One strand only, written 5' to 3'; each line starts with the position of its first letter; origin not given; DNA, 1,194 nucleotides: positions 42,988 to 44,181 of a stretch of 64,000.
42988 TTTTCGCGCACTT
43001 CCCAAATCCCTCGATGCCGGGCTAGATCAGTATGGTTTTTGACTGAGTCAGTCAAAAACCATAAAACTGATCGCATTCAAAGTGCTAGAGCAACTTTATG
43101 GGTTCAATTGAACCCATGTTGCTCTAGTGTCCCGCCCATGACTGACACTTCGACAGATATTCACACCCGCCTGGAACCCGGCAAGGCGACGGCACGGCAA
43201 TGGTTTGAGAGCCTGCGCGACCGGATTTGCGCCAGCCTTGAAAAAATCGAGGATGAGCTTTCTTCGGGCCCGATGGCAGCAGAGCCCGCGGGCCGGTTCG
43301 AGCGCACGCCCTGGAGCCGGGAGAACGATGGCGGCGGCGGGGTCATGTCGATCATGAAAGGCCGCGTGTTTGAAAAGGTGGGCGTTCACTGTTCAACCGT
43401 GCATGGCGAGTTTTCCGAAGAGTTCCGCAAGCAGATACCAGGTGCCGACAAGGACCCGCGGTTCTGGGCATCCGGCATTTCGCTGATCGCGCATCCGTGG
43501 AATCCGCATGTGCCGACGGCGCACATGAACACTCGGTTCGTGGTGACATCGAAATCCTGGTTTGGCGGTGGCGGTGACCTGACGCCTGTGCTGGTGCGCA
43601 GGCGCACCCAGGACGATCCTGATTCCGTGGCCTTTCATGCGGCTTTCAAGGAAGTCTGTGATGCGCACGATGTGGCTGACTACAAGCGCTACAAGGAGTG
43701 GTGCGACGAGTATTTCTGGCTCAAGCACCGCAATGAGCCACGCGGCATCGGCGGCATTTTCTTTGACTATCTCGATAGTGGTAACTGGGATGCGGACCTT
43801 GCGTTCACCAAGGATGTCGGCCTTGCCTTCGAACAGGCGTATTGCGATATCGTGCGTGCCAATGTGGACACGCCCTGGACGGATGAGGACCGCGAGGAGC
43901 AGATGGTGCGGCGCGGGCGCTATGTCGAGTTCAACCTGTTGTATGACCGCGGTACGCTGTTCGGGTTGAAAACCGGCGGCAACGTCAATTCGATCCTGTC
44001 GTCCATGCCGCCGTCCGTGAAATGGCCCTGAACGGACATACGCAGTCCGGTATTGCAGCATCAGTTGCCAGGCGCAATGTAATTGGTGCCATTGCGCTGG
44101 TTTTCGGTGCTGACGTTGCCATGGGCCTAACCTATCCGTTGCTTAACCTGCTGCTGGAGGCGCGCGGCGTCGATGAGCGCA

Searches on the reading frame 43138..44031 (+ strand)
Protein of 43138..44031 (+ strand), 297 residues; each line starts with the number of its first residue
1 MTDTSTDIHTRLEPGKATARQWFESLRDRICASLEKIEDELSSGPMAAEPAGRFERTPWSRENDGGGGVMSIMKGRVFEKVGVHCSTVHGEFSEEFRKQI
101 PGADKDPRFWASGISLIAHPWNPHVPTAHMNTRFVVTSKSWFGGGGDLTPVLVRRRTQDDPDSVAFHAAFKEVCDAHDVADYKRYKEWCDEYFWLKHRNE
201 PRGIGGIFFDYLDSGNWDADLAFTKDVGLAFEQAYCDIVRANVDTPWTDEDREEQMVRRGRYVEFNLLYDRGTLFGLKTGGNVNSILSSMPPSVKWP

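Call 35: find_homologous_proteins(query=window:43138-44028:+, max_evalue=1e-60)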
Query window:43138-44028:+ (297 aa): 8000 proteins with E <= 1e-60 among 8000 candidates; the best 120 are listed.
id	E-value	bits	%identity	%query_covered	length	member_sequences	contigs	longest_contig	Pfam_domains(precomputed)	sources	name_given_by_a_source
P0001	6.6e-199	678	94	100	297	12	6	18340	PF01218.24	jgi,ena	-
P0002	8.8e-199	677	95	100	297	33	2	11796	PF01218.24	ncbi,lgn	-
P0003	3.6e-197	672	94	100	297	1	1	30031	PF01218.24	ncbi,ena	-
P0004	5.0e-197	671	94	100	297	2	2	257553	PF01218.24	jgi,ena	jgi:coproporphyrinogen III oxidase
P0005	1.7e-196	670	94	100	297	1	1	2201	PF01218.24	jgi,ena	-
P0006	1.6e-195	666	93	100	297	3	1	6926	PF01218.24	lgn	-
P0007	2.5e-194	663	92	100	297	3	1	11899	PF01218.24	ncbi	-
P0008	2.7e-193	659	93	100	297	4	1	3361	PF01218.24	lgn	-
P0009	2.9e-193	659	91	100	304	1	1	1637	PF01218.24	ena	-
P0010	5.7e-192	655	91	100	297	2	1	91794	PF01218.24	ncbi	-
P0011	3.7e-186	636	89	100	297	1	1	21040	PF01218.24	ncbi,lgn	-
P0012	4.5e-185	632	89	100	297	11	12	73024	PF01218.24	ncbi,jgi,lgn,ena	jgi:coproporphyrinogen III oxidase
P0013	1.6e-184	630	89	98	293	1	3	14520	PF01218.24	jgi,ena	-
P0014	1.0e-183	628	88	100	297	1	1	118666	PF01218.24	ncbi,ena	-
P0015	5.8e-183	625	87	100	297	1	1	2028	PF01218.24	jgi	-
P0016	2.6e-179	613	86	100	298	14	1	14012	PF01218.24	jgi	jgi:coproporphyrinogen III oxidase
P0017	8.5e-179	612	85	100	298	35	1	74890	PF01218.24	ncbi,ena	-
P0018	2.5e-172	590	81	100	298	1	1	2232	PF01218.24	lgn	-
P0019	2.0e-171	587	82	100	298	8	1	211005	PF01218.24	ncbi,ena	-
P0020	3.1e-170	583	81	100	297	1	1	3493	PF01218.24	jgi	jgi:coproporphyrinogen III oxidase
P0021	1.0e-158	546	79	100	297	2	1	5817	PF01218.24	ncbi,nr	ncbi:MAG: oxygen-dependent coproporphyrinogen oxidase [Rhizobiales bacterium]|nr:oxygen-dependent co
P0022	2.9e-157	541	77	98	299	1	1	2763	PF01218.24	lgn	-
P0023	5.7e-157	540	78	99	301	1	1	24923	PF01218.24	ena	-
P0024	2.5e-156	538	77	99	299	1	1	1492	PF01218.24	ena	-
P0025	8.4e-156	536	77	99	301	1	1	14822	PF01218.24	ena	-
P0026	5.7e-155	533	74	99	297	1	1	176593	PF01218.24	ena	-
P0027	8.2e-155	533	96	78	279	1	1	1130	PF01218.24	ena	-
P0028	1.7e-154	532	78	98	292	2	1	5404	PF01218.24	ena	-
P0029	4.0e-154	530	76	100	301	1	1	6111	PF01218.24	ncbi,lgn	-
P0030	1.7e-153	528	74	100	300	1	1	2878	PF01218.24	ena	-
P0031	7.9e-153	526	76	99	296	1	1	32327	PF01218.24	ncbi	-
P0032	1.9e-152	525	74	100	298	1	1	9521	PF01218.24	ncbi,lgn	ncbi:MAG: oxygen-dependent coproporphyrinogen oxidase [Pseudomonadota bacterium]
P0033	5.9e-152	523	75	99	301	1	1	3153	PF01218.24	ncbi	ncbi:MAG: oxygen-dependent coproporphyrinogen oxidase [Aestuariivirgaceae bacterium]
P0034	3.0e-151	521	75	99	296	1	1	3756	PF01218.24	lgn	-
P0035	3.6e-151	521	75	99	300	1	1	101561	PF01218.24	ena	-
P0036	6.3e-151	520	76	98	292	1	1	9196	PF01218.24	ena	-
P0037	1.8e-150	518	74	100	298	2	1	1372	PF01218.24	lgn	-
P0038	1.9e-150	518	-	-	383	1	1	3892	PF01218.24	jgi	jgi:coproporphyrinogen III oxidase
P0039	3.1e-150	518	72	100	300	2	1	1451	PF01218.24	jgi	-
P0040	3.5e-150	517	75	97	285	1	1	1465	PF01218.24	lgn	-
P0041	9.0e-150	516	73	100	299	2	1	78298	PF01218.24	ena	-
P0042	1.0e-149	516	74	100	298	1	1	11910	PF01218.24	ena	-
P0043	1.6e-149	515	73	100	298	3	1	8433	PF01218.24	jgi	-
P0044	1.8e-149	515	76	97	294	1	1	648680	PF01218.24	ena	-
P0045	2.0e-149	515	74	100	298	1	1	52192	PF01218.24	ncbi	ncbi:MAG: oxygen-dependent coproporphyrinogen oxidase [Hyphomicrobiales bacterium]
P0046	3.1e-149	514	75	97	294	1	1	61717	PF01218.24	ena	-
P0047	6.0e-149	513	73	100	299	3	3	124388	PF01218.24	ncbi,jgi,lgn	-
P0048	8.5e-149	513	76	96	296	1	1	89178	PF01218.24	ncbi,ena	-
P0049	1.4e-148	512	74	98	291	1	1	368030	PF01218.24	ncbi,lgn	-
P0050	2.2e-148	512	72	100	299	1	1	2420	PF01218.24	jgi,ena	-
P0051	3.0e-148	511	74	100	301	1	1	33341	PF01218.24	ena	-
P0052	3.1e-148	511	72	100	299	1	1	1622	PF01218.24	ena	-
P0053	3.6e-148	511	74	96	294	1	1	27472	PF01218.24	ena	-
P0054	4.0e-148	511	75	96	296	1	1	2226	PF01218.24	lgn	-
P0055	4.5e-148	511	72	100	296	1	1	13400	PF01218.24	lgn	-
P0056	5.2e-148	510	74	96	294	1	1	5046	PF01218.24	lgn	-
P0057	6.3e-148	510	75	96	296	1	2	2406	PF01218.24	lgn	-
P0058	8.6e-148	510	72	99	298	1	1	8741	PF01218.24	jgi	jgi:coproporphyrinogen III oxidase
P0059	1.5e-147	509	74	98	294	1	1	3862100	PF01218.24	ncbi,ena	-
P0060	1.9e-147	508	74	96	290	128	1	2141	PF01218.24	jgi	jgi:coproporphyrinogen III oxidase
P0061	2.4e-147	508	94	76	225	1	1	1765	PF01218.24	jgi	-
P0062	2.5e-147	508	74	100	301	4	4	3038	PF01218.24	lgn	-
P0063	2.5e-147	508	72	100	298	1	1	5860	PF01218.24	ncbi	-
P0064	2.7e-147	508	73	98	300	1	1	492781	PF01218.24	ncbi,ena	-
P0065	3.1e-147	508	71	98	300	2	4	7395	PF01218.24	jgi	-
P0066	4.5e-147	507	72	98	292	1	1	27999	PF01218.24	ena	-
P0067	4.7e-147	507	72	99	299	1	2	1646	PF01218.24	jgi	jgi:coproporphyrinogen III oxidase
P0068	6.0e-147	507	74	97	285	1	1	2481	PF01218.24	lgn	-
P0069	6.3e-147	507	71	99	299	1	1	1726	PF01218.24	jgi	-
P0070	7.0e-147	507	72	96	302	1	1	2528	PF01218.24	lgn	-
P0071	7.6e-147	507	73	99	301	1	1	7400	PF01218.24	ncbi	-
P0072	8.2e-147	506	72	99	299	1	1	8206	PF01218.24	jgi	jgi:coproporphyrinogen III oxidase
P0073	8.5e-147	506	74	95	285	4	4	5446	PF01218.24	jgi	jgi:coproporphyrinogen III oxidase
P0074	1.0e-146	506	75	96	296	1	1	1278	PF01218.24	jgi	jgi:coproporphyrinogen III oxidase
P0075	1.2e-146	506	75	96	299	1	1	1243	PF01218.24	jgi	jgi:coproporphyrinogen III oxidase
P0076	1.3e-146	506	75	95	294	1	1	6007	PF01218.24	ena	-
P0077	1.3e-146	506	72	99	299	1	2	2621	PF01218.24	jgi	jgi:coproporphyrinogen III oxidase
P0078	1.4e-146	506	71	100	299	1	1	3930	PF01218.24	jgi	-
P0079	1.9e-146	505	75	95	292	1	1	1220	PF01218.24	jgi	jgi:coproporphyrinogen III oxidase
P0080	3.3e-146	504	73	98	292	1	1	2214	PF01218.24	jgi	jgi:coproporphyrinogen III oxidase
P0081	3.8e-146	504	74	96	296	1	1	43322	PF01218.24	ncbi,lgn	ncbi:MAG: oxygen-dependent coproporphyrinogen oxidase [Alphaproteobacteria bacterium]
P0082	3.9e-146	504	74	96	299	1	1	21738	PF01218.24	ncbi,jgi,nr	ncbi:MAG: oxygen-dependent coproporphyrinogen oxidase [Alphaproteobacteria bacterium]|jgi:coproporph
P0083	4.1e-146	504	73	100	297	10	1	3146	PF01218.24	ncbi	-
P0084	4.1e-146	504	74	96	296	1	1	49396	PF01218.24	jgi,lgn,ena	-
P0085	4.2e-146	504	75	96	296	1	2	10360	PF01218.24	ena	-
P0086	4.6e-146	504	73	98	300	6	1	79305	PF01218.24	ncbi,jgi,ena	jgi:coproporphyrinogen III oxidase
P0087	4.9e-146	504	74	96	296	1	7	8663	PF01218.24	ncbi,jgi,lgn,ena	ncbi:MAG: hypothetical protein RLZZ496_125 [Pseudomonadota bacterium]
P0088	5.1e-146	504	74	96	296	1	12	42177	PF01218.24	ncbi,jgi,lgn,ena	-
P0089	5.3e-146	504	74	96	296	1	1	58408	PF01218.24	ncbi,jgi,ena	ncbi:MAG: hypothetical protein RLZ07_88 [Pseudomonadota bacterium]|jgi:coproporphyrinogen III oxidas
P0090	6.0e-146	504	72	100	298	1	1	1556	PF01218.24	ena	-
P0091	6.0e-146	504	72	100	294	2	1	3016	PF01218.24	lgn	-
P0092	6.0e-146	504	72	98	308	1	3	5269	PF01218.24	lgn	-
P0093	6.1e-146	504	76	94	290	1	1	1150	PF01218.24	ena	-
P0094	6.4e-146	503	74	96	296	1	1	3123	PF01218.24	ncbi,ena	-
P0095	6.7e-146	503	71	99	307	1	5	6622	PF01218.24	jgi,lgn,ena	-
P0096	7.7e-146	503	74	100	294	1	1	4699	PF01218.24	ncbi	-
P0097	7.7e-146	503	70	99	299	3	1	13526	PF01218.24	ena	-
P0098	8.4e-146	503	85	83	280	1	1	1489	PF01218.24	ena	-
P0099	8.6e-146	503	74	100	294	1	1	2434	PF01218.24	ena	-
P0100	9.4e-146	503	74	96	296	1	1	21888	PF01218.24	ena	-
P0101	1.0e-145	503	74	96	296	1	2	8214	PF01218.24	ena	-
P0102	1.0e-145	503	74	96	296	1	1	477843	PF01218.24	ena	-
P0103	1.1e-145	503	74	96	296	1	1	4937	PF01218.24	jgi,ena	jgi:coproporphyrinogen III oxidase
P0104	1.1e-145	503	76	94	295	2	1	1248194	PF01218.24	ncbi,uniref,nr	ncbi:oxygen-dependent coproporphyrinogen-III oxidase [Agaricicola taiwanensis]|uniref:Oxygen-depende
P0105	1.2e-145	503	73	96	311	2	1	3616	PF01218.24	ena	-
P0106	1.3e-145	502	74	96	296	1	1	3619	PF01218.24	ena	-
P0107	1.4e-145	502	74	96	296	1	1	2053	PF01218.24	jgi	-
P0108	1.4e-145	502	74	98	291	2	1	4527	PF01218.24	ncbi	-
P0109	1.6e-145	502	72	97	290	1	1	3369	PF01218.24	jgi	-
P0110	2.4e-145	502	74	96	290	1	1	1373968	PF01218.24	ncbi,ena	-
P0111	2.7e-145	501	74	95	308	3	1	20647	PF01218.24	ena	-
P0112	2.8e-145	501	71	99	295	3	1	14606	PF01218.24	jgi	jgi:coproporphyrinogen III oxidase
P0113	2.9e-145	501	74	96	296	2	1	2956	PF01218.24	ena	-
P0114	2.9e-145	501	74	97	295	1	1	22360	PF01218.24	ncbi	-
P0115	3.3e-145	501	72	98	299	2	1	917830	PF01218.24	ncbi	ncbi:MAG: oxygen-dependent coproporphyrinogen oxidase [Hyphomicrobiales bacterium]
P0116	4.8e-145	501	74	96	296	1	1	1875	PF01218.24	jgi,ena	-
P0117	4.9e-145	501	72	98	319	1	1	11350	PF01218.24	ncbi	-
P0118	5.2e-145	501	73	96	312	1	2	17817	PF01218.24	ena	-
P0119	5.4e-145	500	70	99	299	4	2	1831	PF01218.24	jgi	jgi:coproporphyrinogen III oxidase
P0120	5.9e-145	500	74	97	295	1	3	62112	PF01218.24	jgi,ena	-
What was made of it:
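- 43138..44031 (+): hemF (oxygen-dependent coproporphyrinogen III oxidase, 297 aa). The true start is ATG 43138. The ORF extension back to TTG 43039 is an artefact. Call 35: PF01218, and the close homologues (81-95% identity) are 297-298 aa apart from a few outliers.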

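Call 36: find_encoding_contigs(protein=P0004, flank=2500, max_places=2)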
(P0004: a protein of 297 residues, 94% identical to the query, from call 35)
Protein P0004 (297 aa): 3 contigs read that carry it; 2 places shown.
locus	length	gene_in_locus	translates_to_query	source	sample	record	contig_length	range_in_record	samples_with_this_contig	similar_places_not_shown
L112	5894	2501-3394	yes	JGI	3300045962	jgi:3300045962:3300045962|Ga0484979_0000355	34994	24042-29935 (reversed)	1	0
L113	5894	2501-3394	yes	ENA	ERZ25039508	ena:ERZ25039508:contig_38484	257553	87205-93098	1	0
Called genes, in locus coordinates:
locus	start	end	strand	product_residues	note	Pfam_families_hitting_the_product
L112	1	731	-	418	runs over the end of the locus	PF00033:Cytochrome_B, PF13631:Cytochrom_B_N_2, PF00032:Cytochrom_B_C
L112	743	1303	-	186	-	PF10399:UCR_Fe-S_N, PF00355:Rieske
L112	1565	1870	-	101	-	-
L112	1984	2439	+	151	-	PF00588:SpoU_methylase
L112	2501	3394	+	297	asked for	PF01218:Coprogen_oxidas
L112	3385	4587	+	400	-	PF12832:MFS_1_like, PF07690:MFS_1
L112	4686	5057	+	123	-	-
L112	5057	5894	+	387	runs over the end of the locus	PF12832:MFS_1_like, PF07690:MFS_1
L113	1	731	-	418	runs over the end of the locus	PF00033:Cytochrome_B, PF13631:Cytochrom_B_N_2, PF00032:Cytochrom_B_C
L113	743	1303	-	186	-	PF10399:UCR_Fe-S_N, PF00355:Rieske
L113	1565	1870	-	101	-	-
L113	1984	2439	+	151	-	PF00588:SpoU_methylase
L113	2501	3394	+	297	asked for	PF01218:Coprogen_oxidas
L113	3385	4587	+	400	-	PF12832:MFS_1_like, PF07690:MFS_1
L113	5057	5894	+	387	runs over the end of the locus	PF12832:MFS_1_like, PF07690:MFS_1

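Call 37: find_encoding_contigs(protein=P0010, flank=2500, max_places=2)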
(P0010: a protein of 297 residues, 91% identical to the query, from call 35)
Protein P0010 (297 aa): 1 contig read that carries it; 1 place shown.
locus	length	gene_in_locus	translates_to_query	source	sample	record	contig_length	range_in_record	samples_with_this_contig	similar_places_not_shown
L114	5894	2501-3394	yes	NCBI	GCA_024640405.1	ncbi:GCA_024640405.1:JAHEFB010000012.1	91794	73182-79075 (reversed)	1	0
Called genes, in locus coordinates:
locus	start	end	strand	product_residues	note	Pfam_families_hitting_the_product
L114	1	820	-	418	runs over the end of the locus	PF00033:Cytochrome_B, PF13631:Cytochrom_B_N_2, PF00032:Cytochrom_B_C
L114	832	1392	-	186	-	PF10399:UCR_Fe-S_N, PF00355:Rieske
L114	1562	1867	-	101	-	-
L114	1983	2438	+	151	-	PF00588:SpoU_methylase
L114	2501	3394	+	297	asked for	PF01218:Coprogen_oxidas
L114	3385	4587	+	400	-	PF12832:MFS_1_like (faint), PF07690:MFS_1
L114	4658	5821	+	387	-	PF12832:MFS_1_like, PF07690:MFS_1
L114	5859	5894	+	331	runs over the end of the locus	PF16884:ADH_N_2, PF00107:ADH_zinc_N, PF13602:ADH_zinc_N_2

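Call 38: find_encoding_contigs(protein=P0012, flank=2500, max_places=3)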
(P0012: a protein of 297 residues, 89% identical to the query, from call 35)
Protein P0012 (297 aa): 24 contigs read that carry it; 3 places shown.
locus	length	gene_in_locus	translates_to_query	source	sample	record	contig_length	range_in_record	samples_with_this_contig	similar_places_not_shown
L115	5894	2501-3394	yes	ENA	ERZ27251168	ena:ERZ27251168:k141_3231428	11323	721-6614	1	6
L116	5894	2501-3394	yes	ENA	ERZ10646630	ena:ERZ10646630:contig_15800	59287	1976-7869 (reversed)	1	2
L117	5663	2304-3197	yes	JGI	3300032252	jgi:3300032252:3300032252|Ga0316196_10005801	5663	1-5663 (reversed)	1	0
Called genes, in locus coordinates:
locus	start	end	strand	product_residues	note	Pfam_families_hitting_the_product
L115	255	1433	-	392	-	PF09594:GT87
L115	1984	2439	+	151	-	PF00588:SpoU_methylase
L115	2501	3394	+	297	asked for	PF01218:Coprogen_oxidas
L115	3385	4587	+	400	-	PF12832:MFS_1_like, PF07690:MFS_1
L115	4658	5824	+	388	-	PF12832:MFS_1_like, PF07690:MFS_1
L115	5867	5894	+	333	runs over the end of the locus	PF16884:ADH_N_2, PF00107:ADH_zinc_N, PF13602:ADH_zinc_N_2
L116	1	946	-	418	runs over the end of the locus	PF00033:Cytochrome_B, PF13631:Cytochrom_B_N_2, PF00032:Cytochrom_B_C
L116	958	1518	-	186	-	PF10399:UCR_Fe-S_N, PF00355:Rieske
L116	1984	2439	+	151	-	PF00588:SpoU_methylase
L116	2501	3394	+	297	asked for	PF01218:Coprogen_oxidas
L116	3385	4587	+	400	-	PF12832:MFS_1_like, PF07690:MFS_1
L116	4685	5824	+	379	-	PF07690:MFS_1, PF12832:MFS_1_like, PF07690:MFS_1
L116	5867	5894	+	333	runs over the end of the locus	PF16884:ADH_N_2, PF00107:ADH_zinc_N, PF13602:ADH_zinc_N_2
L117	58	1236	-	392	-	PF09594:GT87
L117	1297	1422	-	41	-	-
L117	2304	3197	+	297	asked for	PF01218:Coprogen_oxidas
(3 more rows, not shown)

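Call 39: find_encoding_contigs(protein=P0014, flank=2500, max_places=2)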
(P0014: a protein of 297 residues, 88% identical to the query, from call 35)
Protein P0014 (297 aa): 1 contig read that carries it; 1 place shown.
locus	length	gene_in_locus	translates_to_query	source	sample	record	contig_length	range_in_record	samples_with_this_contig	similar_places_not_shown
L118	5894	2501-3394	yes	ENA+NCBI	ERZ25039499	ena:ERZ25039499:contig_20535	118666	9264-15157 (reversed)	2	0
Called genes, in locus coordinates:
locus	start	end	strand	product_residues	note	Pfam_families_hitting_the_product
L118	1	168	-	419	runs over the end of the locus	PF00033:Cytochrome_B, PF13631:Cytochrom_B_N_2, PF00032:Cytochrom_B_C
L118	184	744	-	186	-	PF10399:UCR_Fe-S_N, PF00355:Rieske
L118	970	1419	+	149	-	PF00588:SpoU_methylase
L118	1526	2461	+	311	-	-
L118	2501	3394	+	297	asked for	PF01218:Coprogen_oxidas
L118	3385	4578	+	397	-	PF12832:MFS_1_like, PF00083:Sugar_tr (faint), PF07690:MFS_1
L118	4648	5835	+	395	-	PF12832:MFS_1_like, PF07690:MFS_1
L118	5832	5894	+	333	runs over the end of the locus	PF16884:ADH_N_2, PF00107:ADH_zinc_N, PF13602:ADH_zinc_N_2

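Call 41: find_encoding_contigs(protein=P0002, flank=2500, max_places=3)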
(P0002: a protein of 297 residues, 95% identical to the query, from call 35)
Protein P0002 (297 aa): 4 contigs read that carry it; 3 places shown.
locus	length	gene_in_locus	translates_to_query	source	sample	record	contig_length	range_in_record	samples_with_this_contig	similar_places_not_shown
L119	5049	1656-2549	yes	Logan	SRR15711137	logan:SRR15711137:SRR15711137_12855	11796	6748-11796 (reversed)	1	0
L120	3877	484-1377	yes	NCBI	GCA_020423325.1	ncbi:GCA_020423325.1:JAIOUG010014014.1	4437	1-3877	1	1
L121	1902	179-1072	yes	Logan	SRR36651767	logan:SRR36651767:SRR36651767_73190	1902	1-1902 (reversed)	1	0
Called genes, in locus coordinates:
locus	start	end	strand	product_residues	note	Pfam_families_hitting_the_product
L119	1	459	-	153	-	?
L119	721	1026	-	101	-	-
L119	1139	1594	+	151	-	PF00588:SpoU_methylase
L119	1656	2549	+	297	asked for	PF01218:Coprogen_oxidas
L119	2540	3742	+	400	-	PF12832:MFS_1_like, PF07690:MFS_1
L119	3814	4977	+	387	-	PF12832:MFS_1_like, PF07690:MFS_1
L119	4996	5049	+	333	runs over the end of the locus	PF16884:ADH_N_2, PF00107:ADH_zinc_N, PF13602:ADH_zinc_N_2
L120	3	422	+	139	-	?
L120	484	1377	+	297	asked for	PF01218:Coprogen_oxidas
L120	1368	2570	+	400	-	PF12832:MFS_1_like, PF07690:MFS_1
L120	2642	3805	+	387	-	PF12832:MFS_1_like, PF07690:MFS_1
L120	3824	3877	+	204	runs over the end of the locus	?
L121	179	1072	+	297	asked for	PF01218:Coprogen_oxidas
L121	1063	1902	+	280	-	?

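Call 42: find_encoding_contigs(protein=P0001, flank=2500, max_places=3)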
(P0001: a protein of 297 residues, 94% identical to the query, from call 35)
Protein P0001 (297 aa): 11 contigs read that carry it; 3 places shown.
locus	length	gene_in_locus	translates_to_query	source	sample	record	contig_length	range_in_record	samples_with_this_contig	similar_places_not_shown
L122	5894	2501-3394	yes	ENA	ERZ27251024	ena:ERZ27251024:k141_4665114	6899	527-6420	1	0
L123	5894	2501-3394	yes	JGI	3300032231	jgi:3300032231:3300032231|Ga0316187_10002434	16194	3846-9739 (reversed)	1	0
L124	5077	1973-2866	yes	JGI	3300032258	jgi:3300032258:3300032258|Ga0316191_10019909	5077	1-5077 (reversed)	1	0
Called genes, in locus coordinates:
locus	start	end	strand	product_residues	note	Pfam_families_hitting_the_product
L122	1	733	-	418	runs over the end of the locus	PF00033:Cytochrome_B, PF13631:Cytochrom_B_N_2, PF00032:Cytochrom_B_C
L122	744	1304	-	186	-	PF10399:UCR_Fe-S_N, PF00355:Rieske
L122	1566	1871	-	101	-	-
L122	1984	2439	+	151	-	PF00588:SpoU_methylase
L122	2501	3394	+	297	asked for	PF01218:Coprogen_oxidas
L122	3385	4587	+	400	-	PF12832:MFS_1_like (weak), PF07690:MFS_1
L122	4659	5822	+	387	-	PF12832:MFS_1_like, PF07690:MFS_1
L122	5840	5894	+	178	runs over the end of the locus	?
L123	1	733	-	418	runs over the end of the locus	PF00033:Cytochrome_B, PF13631:Cytochrom_B_N_2, PF00032:Cytochrom_B_C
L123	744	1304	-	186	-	PF10399:UCR_Fe-S_N, PF00355:Rieske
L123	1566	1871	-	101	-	-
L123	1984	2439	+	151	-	PF00588:SpoU_methylase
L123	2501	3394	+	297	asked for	PF01218:Coprogen_oxidas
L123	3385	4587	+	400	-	PF12832:MFS_1_like (weak), PF07690:MFS_1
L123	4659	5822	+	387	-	PF12832:MFS_1_like, PF07690:MFS_1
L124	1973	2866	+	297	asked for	PF01218:Coprogen_oxidas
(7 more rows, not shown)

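Call 43: find_encoding_contigs(protein=P0003, flank=2500, max_places=2)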
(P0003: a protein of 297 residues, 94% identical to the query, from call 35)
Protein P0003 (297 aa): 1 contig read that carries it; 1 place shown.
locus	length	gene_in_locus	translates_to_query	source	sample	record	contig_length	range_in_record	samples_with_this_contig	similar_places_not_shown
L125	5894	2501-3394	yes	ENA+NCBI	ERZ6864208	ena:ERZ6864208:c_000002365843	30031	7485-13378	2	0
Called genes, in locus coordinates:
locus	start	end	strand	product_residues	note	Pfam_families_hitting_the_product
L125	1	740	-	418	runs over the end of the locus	PF00033:Cytochrome_B, PF13631:Cytochrom_B_N_2, PF00032:Cytochrom_B_C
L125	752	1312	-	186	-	PF10399:UCR_Fe-S_N, PF00355:Rieske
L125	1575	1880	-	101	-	-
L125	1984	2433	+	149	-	PF00588:SpoU_methylase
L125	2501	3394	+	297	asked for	PF01218:Coprogen_oxidas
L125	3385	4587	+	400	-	PF12832:MFS_1_like, PF07690:MFS_1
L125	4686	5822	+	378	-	PF07690:MFS_1, PF12832:MFS_1_like, PF07690:MFS_1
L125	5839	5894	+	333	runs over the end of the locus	PF16884:ADH_N_2, PF00107:ADH_zinc_N, PF13602:ADH_zinc_N_2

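Call 44: find_encoding_contigs(protein=P0007, flank=2500, max_places=2)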
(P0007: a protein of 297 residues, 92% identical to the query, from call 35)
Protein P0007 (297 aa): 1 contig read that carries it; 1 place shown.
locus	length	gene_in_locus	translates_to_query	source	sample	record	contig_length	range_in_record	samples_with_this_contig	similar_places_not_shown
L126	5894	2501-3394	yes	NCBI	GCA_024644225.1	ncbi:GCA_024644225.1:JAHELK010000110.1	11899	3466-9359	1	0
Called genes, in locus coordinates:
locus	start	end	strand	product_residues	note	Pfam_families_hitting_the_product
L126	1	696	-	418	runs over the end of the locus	PF00033:Cytochrome_B, PF13631:Cytochrom_B_N_2, PF00032:Cytochrom_B_C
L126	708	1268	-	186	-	PF10399:UCR_Fe-S_N, PF00355:Rieske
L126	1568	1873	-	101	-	-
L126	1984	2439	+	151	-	PF00588:SpoU_methylase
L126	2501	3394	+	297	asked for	PF01218:Coprogen_oxidas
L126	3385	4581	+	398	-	PF12832:MFS_1_like (weak), PF07690:MFS_1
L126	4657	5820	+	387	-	PF12832:MFS_1_like, PF07690:MFS_1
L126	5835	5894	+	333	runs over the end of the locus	PF16884:ADH_N_2, PF00107:ADH_zinc_N, PF13602:ADH_zinc_N_2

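Call 54: find_encoding_contigs(protein=P0019, flank=1500, max_places=1)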
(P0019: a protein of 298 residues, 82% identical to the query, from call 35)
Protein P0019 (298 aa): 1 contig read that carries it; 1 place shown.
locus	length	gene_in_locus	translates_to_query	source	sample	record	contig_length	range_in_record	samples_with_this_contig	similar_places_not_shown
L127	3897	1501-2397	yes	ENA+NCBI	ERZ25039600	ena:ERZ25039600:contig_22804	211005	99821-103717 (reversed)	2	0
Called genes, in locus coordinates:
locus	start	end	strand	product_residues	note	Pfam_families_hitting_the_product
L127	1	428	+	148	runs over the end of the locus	PF00588:SpoU_methylase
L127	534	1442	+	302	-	PF01764:Lipase_3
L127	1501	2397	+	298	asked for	PF01218:Coprogen_oxidas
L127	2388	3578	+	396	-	PF12832:MFS_1_like (weak), PF07690:MFS_1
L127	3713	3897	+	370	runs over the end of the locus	PF07690:MFS_1, PF12832:MFS_1_like, PF07690:MFS_1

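Call 55: find_encoding_contigs(protein=P0017, flank=1500, max_places=1)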
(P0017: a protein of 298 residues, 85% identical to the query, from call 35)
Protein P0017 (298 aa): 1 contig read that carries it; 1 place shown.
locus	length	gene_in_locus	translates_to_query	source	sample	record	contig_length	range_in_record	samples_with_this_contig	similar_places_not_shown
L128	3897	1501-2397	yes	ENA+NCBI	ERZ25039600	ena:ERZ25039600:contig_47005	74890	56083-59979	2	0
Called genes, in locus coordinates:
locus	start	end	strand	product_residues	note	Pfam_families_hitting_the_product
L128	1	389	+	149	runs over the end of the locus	PF00588:SpoU_methylase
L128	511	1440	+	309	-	-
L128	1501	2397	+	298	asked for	PF01218:Coprogen_oxidas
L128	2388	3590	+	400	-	PF12832:MFS_1_like (weak), PF07690:MFS_1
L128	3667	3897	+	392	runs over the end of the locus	PF12832:MFS_1_like, PF00083:Sugar_tr (faint), PF07690:MFS_1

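Call 82: find_encoding_contigs(protein=window:43138-44031:+, flank=1000, max_places=3)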
Protein window:43138-44031:+ (297 aa): 1 contig read that carries it; 1 place shown.
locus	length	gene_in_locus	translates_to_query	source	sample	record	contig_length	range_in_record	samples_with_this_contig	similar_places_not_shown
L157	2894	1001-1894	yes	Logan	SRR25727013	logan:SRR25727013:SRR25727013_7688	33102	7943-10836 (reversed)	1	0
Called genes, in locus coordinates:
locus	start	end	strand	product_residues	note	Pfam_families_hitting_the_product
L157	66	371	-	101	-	PF07883:Cupin_2 (weak)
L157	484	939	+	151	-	PF00588:SpoU_methylase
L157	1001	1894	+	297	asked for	PF01218:Coprogen_oxidas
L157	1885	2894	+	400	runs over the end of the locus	PF12832:MFS_1_like (weak), PF07690:MFS_1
